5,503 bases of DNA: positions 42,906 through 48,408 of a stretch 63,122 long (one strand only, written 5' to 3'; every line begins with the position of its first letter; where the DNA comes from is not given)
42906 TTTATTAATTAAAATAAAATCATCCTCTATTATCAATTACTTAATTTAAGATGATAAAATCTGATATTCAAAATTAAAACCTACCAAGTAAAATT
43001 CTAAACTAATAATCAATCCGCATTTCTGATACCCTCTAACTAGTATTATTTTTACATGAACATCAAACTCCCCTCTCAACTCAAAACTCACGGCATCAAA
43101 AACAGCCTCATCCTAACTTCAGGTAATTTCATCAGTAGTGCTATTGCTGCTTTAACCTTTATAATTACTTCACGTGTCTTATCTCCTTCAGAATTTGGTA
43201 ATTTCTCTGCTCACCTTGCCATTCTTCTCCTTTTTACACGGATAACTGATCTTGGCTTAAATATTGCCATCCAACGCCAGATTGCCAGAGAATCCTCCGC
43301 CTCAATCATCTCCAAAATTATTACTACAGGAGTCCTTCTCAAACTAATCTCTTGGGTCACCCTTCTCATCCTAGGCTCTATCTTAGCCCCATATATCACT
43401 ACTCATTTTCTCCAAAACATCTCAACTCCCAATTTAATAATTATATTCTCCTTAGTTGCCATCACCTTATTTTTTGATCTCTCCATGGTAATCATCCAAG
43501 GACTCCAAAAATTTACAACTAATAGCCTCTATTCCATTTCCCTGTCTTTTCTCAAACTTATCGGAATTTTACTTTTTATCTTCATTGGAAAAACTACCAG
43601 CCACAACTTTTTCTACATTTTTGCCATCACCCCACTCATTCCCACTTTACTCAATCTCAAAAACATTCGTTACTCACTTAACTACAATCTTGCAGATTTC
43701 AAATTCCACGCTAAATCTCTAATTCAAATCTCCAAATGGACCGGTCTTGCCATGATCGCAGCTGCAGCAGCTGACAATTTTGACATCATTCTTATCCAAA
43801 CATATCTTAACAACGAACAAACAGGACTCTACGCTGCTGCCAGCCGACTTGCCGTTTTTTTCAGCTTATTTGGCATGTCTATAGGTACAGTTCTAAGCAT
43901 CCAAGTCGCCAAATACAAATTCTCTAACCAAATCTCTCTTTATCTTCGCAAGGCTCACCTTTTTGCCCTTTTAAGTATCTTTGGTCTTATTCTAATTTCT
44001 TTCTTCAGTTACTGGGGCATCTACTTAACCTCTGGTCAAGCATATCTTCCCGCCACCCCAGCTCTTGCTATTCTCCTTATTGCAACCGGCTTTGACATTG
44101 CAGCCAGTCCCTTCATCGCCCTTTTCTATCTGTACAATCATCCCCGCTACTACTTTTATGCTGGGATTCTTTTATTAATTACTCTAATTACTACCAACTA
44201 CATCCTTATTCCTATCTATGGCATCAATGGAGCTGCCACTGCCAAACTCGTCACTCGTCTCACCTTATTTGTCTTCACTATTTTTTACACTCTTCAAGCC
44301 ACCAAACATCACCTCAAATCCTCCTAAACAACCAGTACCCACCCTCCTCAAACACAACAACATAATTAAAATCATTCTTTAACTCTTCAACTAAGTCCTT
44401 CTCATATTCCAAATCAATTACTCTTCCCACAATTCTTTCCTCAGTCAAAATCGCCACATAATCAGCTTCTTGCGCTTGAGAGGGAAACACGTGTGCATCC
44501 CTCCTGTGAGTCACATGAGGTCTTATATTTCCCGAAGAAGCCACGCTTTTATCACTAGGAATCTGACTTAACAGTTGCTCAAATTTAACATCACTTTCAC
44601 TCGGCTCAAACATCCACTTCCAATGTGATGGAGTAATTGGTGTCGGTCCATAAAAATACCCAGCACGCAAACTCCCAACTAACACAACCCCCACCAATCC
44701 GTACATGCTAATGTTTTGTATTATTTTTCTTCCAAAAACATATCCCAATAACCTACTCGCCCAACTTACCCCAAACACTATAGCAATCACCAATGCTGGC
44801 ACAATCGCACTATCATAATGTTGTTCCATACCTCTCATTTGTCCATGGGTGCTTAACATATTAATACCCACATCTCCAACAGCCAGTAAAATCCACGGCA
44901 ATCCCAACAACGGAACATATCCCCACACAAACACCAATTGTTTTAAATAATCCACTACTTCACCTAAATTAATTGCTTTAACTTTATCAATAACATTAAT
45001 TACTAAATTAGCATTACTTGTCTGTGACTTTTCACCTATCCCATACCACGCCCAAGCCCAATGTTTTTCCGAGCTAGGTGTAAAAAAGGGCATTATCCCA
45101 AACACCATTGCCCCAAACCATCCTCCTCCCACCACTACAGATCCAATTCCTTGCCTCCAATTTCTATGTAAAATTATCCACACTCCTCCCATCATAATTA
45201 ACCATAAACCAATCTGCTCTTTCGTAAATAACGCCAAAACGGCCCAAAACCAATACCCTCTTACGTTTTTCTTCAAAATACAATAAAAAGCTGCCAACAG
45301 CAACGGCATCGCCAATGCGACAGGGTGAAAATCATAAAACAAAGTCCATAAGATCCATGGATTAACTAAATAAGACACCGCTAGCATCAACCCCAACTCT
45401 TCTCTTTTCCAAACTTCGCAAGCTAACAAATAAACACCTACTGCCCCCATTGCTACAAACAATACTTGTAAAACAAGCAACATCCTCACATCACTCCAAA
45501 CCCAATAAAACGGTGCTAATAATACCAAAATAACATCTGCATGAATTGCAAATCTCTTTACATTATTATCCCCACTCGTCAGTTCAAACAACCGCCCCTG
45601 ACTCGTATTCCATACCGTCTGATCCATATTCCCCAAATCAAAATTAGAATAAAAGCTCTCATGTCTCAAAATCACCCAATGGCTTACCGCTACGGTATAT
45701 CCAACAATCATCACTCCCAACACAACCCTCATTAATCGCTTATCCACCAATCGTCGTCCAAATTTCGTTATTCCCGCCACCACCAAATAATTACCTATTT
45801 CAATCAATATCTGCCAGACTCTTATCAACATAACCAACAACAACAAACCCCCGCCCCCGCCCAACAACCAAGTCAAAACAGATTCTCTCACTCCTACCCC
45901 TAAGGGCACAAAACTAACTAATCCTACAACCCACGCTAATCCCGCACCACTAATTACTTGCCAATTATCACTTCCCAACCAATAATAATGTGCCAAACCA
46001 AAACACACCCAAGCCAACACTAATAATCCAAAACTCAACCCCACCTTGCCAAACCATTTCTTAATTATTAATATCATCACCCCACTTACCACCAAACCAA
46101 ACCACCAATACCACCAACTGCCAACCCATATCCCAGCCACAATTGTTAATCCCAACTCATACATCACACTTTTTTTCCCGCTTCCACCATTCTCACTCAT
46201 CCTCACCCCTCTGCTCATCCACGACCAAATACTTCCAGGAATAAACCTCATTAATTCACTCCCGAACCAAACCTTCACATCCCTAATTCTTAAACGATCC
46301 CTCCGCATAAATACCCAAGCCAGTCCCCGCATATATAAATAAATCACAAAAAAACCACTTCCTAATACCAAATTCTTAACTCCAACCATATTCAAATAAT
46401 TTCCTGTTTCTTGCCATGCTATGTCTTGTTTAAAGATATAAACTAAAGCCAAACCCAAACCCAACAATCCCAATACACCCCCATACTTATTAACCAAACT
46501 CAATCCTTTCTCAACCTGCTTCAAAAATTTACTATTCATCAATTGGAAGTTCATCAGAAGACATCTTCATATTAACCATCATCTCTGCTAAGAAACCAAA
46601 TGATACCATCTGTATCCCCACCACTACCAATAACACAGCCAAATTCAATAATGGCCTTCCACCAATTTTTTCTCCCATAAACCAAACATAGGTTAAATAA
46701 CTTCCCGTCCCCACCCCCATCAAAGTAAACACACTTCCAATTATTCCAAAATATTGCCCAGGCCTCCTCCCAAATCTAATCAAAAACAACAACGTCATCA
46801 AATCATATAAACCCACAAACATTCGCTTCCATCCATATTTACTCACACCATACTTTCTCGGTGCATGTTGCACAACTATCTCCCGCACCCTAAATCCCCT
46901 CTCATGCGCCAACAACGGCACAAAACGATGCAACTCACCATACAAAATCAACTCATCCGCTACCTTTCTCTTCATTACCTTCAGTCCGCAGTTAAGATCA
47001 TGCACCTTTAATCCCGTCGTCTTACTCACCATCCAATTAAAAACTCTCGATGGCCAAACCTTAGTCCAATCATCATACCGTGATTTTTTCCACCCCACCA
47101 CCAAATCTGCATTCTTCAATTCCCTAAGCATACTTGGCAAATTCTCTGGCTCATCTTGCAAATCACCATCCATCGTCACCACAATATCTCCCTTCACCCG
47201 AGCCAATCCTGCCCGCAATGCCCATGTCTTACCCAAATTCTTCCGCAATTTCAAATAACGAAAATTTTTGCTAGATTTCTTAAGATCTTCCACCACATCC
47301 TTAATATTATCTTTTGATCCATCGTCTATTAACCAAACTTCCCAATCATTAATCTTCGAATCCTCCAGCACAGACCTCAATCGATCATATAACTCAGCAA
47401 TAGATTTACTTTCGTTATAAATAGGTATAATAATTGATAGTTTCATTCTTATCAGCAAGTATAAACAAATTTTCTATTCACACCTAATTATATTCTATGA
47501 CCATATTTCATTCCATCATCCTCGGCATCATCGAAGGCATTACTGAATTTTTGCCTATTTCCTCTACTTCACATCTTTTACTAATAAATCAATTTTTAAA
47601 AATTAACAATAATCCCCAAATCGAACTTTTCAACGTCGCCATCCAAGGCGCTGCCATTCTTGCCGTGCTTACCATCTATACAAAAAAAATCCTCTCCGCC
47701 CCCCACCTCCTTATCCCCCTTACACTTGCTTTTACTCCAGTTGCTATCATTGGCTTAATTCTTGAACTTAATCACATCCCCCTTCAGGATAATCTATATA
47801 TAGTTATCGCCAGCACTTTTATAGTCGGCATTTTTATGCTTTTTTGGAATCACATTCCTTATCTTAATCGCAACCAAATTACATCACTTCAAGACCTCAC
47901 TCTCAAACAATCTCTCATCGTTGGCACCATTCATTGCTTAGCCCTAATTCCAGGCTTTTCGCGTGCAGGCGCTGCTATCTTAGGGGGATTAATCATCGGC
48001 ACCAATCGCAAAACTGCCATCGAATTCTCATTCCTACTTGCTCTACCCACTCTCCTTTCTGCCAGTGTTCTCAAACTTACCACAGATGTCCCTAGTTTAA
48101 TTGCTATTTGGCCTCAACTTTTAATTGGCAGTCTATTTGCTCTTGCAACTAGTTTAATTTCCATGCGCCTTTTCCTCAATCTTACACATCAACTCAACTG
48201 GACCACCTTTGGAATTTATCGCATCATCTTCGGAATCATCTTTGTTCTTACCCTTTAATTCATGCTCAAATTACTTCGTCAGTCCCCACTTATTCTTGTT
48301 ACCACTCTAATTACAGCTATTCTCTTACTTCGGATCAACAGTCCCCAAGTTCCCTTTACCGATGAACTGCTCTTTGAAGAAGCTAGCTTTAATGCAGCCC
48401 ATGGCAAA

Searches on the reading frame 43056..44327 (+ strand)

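Call 30: search_protein_families(library=pfam, proteins=[window:43056-44327:+], max_evalue=0.00001)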
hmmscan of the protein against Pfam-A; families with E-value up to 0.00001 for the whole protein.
window:43056-44327:+ (423 aa): 2 families
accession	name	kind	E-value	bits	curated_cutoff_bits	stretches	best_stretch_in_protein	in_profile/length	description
PF01943.22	Polysacc_synt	-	1.7e-20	74.1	28.2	1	15-280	3-266/274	Polysaccharide biosynthesis protein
PF13440.11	Polysacc_synt_3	-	3e-06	27.1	23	0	39-333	3-291/293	Polysaccharide biosynthesis protein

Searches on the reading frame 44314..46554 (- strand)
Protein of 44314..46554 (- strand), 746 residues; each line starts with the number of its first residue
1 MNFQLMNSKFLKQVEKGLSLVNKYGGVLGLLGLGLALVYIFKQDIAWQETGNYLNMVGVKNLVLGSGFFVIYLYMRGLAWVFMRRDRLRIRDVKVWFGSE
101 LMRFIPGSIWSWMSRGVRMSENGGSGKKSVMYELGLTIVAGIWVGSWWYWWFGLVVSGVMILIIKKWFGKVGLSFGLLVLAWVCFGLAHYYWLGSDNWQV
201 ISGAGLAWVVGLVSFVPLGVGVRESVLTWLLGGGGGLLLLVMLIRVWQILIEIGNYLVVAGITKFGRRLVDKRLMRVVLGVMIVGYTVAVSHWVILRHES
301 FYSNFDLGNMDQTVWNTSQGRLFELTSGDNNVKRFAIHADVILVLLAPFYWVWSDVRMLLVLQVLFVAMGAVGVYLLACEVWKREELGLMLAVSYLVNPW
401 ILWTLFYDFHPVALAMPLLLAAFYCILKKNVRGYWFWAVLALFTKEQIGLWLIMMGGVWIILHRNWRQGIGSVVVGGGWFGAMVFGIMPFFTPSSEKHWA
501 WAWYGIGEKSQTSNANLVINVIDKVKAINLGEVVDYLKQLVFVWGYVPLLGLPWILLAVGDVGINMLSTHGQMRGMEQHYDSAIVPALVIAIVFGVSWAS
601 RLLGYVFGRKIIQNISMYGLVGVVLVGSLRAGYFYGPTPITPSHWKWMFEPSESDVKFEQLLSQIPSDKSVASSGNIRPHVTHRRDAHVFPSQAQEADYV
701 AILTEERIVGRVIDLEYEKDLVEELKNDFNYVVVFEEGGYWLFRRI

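Call 30: search_protein_families(library=pfam, proteins=[window:44314-46554:-], max_evalue=0.00001)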
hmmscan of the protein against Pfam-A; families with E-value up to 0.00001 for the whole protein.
window:44314-46554:- (746 aa): 1 family
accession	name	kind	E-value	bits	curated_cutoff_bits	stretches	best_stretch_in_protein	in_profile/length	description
PF09852.15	DUF2079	-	5.5e-57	194.3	28.2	1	297-740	1-457/459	Predicted membrane protein (DUF2079)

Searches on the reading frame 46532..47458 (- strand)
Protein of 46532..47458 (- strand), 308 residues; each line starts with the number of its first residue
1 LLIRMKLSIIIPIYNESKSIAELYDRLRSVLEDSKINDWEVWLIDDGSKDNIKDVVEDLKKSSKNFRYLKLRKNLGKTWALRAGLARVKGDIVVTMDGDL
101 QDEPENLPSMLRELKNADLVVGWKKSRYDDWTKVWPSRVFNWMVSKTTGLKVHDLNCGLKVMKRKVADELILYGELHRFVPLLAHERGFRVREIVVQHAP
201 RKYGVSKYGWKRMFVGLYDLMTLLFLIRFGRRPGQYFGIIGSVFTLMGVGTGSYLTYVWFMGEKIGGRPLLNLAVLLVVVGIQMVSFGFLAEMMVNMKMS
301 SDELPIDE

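Call 30: search_protein_families(library=pfam, proteins=[window:46532-47458:-], max_evalue=0.00001)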
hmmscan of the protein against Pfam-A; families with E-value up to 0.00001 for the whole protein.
window:46532-47458:- (308 aa): 1 family
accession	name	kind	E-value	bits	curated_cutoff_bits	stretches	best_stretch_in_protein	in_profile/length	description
PF00535.33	Glycos_transf_2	-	7.7e-35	120.7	23.3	1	8-170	1-167/168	Glycosyl transferase family 2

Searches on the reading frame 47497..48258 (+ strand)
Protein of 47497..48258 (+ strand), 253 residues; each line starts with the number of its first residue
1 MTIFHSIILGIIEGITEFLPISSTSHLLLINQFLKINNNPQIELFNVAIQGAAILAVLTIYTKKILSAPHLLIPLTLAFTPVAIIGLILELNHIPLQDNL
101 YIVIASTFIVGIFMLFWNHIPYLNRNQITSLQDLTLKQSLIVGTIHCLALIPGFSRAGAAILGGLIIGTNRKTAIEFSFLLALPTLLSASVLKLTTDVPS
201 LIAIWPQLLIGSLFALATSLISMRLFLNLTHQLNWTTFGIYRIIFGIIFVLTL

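Call 30: search_protein_families(library=pfam, proteins=[window:47497-48258:+], max_evalue=0.00001)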
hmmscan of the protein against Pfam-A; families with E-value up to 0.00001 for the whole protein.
window:47497-48258:+ (253 aa): 1 family
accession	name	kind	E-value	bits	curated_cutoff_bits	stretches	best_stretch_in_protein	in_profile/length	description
PF02673.24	BacA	-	1.4e-58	199.1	33.4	1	7-248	2-257/257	Bacitracin resistance protein BacA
